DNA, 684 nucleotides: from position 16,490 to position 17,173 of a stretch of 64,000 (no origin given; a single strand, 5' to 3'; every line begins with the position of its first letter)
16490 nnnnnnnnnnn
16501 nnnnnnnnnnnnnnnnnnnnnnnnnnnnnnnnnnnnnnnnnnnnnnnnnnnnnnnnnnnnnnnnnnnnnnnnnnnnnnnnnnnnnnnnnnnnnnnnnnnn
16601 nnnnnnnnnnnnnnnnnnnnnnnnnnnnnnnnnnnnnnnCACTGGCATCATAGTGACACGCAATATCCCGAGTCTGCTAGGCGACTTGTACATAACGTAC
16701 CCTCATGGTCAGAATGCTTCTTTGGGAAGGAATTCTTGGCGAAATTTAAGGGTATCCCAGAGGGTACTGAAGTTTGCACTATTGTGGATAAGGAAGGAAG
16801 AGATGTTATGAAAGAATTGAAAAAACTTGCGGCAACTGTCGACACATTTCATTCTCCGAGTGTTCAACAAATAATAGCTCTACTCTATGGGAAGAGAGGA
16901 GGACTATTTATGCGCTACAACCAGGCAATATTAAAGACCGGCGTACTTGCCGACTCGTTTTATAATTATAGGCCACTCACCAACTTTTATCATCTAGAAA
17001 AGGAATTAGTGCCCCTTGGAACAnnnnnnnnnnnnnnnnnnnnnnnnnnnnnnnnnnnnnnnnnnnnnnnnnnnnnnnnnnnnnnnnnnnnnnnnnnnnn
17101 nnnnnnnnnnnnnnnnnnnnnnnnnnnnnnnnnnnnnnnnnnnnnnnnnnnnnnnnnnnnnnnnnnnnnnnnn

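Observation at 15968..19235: Thiol:fumarate-reductase-like two-subunit enzyme (SdhA-like flavoprotein plus fused SdhB-CCG subunit) in a crenarchaeon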

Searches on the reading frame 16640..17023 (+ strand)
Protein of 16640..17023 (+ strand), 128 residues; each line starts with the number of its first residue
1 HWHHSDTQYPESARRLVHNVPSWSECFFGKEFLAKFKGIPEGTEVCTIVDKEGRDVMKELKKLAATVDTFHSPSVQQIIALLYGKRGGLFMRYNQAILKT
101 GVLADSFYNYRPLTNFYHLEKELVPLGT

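Call 59: search_protein_representatives(protein=window:16640-17023:+)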
Query: 128 residues. Proteins with E-value up to 0.001 (for the whole library): 6; up to 1e-10: 2; up to 1e-30: 2. The best 6 are listed.
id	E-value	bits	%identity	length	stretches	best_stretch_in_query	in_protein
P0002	6.7e-70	249.4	84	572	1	1-128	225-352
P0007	2.1e-38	147.6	58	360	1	1-128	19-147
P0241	2.2e-06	44.0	41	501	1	2-128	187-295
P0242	8.9e-05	38.8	69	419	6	13-27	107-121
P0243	1.1e-04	38.5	35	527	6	64-109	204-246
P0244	8.6e-04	35.6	40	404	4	53-85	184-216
